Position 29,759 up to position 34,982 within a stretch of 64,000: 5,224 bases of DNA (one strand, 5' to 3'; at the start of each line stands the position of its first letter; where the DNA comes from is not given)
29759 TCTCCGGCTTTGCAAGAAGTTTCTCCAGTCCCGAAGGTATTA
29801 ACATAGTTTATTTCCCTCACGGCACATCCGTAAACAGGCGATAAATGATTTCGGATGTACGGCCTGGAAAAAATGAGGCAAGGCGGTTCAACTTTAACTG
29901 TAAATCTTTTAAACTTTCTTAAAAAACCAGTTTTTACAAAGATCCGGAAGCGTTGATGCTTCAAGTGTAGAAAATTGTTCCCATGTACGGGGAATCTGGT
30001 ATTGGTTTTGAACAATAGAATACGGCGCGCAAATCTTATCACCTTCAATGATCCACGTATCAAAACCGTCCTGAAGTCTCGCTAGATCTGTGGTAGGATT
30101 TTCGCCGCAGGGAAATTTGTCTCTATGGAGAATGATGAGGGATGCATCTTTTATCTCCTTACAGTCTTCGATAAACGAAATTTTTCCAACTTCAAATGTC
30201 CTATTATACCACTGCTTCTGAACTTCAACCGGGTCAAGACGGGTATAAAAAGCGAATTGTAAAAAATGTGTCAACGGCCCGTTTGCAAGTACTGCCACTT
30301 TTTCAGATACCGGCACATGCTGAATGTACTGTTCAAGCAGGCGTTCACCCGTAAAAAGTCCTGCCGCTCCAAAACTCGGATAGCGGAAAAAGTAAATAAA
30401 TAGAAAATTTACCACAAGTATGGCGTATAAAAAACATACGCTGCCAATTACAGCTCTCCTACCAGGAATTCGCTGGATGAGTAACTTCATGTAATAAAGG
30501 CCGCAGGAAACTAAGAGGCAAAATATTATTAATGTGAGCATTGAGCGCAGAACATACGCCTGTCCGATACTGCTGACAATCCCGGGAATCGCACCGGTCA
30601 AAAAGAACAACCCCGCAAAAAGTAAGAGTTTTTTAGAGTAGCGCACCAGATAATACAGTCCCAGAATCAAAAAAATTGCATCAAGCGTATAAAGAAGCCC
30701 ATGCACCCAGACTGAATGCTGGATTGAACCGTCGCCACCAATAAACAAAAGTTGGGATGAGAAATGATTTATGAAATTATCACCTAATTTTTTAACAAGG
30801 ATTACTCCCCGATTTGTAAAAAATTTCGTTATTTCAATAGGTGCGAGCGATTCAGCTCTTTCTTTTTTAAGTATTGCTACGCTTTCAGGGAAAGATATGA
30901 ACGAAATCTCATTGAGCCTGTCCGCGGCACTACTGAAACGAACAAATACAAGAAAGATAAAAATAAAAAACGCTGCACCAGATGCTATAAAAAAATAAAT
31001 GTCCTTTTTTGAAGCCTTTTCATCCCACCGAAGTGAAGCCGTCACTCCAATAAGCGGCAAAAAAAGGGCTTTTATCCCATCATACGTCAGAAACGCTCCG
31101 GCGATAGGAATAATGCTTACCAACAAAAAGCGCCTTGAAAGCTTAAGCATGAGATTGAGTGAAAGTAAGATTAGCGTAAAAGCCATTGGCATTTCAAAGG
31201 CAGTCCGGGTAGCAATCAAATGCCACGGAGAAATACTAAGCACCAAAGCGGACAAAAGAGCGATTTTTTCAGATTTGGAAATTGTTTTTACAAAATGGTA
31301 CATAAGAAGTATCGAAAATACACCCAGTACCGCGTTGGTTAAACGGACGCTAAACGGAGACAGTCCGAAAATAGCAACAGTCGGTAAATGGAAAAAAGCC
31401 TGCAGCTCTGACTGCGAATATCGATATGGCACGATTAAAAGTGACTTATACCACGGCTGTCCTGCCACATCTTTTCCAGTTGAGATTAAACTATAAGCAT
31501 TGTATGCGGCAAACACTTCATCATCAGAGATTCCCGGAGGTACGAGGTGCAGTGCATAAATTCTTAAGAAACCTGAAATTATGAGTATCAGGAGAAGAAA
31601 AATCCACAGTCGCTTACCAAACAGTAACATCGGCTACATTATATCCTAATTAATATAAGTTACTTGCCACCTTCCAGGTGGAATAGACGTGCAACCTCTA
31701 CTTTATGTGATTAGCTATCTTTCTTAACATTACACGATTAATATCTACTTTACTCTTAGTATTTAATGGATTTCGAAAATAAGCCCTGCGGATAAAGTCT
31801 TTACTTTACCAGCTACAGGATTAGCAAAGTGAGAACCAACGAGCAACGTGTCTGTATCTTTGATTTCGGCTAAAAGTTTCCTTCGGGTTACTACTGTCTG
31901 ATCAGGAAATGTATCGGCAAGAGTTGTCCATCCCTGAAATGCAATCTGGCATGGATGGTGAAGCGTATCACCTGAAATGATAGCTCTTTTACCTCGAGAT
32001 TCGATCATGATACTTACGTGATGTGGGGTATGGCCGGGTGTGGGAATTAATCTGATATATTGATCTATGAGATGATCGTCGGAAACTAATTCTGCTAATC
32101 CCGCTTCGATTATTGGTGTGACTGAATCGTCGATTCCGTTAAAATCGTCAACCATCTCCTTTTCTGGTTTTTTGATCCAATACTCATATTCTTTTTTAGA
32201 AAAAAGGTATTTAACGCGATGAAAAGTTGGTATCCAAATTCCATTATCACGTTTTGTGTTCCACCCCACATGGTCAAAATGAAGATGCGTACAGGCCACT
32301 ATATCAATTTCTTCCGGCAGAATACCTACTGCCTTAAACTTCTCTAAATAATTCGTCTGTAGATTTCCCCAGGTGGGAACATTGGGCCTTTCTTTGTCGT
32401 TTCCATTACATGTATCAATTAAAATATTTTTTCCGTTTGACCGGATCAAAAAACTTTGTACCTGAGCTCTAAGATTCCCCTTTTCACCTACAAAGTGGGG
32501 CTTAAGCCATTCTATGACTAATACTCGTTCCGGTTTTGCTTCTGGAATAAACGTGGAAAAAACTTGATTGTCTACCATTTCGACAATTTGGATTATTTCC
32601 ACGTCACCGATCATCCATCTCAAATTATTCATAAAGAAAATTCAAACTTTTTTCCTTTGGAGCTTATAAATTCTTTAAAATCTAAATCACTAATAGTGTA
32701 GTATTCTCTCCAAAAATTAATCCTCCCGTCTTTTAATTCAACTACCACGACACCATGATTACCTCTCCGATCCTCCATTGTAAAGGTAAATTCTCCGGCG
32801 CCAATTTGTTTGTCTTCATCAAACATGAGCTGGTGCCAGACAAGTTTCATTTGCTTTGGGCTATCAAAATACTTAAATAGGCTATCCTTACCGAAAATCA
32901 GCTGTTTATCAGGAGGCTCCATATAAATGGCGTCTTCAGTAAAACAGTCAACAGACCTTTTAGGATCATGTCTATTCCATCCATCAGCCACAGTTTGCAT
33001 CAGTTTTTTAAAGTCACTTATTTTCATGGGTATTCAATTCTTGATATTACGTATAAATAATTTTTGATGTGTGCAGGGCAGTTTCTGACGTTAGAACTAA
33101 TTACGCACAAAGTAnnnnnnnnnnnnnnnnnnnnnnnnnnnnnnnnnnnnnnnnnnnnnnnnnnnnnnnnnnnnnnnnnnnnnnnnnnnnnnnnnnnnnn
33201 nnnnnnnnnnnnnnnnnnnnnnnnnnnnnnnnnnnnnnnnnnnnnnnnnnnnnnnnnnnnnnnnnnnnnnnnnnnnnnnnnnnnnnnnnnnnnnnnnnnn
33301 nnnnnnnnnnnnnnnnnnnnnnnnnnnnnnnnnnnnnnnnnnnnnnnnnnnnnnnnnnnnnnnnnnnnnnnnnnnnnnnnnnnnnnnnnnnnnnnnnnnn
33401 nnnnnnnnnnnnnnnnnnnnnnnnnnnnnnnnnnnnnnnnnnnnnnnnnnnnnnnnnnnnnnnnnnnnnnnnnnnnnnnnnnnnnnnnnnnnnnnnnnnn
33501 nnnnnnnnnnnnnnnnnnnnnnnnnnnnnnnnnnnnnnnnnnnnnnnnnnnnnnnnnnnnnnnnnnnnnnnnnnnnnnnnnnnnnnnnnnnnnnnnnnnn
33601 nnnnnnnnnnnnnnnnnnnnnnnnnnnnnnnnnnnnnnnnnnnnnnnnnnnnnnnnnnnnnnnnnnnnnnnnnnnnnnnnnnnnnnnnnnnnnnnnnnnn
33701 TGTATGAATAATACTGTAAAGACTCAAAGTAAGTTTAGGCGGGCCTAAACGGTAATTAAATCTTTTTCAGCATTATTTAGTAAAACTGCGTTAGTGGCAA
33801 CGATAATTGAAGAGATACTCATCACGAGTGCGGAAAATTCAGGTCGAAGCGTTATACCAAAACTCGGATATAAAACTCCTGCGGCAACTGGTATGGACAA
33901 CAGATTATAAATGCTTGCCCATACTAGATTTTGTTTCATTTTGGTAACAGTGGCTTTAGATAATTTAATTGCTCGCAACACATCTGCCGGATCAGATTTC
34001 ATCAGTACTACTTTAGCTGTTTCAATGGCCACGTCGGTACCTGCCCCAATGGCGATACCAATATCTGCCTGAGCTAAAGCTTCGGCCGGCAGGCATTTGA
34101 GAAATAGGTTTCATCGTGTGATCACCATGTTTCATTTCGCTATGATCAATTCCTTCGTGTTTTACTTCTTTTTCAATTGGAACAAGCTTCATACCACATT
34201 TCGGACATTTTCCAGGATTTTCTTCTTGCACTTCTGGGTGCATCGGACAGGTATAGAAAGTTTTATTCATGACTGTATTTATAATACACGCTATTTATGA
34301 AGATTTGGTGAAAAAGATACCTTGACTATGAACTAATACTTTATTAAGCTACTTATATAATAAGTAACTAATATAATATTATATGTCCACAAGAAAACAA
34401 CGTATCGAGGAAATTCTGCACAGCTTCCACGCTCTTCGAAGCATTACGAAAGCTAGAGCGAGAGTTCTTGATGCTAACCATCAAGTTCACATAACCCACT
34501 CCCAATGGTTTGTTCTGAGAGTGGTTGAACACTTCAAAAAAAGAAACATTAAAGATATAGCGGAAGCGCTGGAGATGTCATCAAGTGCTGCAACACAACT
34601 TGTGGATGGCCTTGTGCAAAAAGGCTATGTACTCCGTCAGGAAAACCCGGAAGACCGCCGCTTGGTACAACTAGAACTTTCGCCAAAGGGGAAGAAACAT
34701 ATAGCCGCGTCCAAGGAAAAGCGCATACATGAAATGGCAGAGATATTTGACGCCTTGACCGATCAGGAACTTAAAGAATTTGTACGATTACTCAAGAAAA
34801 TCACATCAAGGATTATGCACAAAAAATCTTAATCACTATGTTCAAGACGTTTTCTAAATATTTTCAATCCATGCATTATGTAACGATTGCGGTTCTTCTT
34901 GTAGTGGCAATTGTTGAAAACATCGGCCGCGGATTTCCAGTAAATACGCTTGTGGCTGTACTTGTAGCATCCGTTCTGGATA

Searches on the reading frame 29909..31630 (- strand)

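Call 78: search_protein_families(library=pfam, proteins=[window:29909-31630:-], max_evalue=0.0001)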
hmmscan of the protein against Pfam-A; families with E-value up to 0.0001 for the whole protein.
window:29909-31630:- (573 aa): 2 families
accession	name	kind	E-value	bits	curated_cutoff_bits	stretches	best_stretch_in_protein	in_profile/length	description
PF02366.24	PMT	-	4.7e-06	26.8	22.7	1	15-165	3-155/245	Dolichyl-phosphate-mannose-protein mannosyltransferase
PF13231.12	PMT_2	-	5e-05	24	26.1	1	85-225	14-155/160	Dolichyl-phosphate-mannose-protein mannosyltransferase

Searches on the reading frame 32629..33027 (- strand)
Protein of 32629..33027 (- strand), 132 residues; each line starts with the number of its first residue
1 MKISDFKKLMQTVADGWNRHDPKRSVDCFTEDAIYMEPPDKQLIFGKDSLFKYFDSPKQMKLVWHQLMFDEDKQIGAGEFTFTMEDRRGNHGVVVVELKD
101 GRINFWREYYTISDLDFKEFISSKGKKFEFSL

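Call 78: search_protein_families(library=pfam, proteins=[window:32629-33027:-], max_evalue=0.0001)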
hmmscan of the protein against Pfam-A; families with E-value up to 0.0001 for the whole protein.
window:32629-33027:- (132 aa): 1 family
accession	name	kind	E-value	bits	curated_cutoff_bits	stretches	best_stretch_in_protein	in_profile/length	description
PF12680.13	SnoaL_2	-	1.5e-08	35.6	27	1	14-103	5-99/102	SnoaL-like domain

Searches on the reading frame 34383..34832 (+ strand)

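Call 79: search_protein_families(library=pfam, proteins=[window:34383-34832:+], max_evalue=0.0001)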
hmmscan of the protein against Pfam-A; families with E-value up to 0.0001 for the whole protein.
window:34383-34832:+ (149 aa): 4 families
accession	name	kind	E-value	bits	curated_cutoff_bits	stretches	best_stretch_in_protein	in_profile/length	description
PF01047.28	MarR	-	5e-16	58.8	24.6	1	37-95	1-59/59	MarR family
PF12802.13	MarR_2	-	1.4e-13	51.2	27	1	37-93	3-60/61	MarR family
PF13463.12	HTH_27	-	1.6e-07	31.9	22.2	1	38-103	2-68/68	Winged helix DNA-binding domain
PF22381.2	Staph_reg_Sar_Rot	-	3.1e-06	27.6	27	1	33-108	8-83/85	Transcriptional regulator SarA/Rot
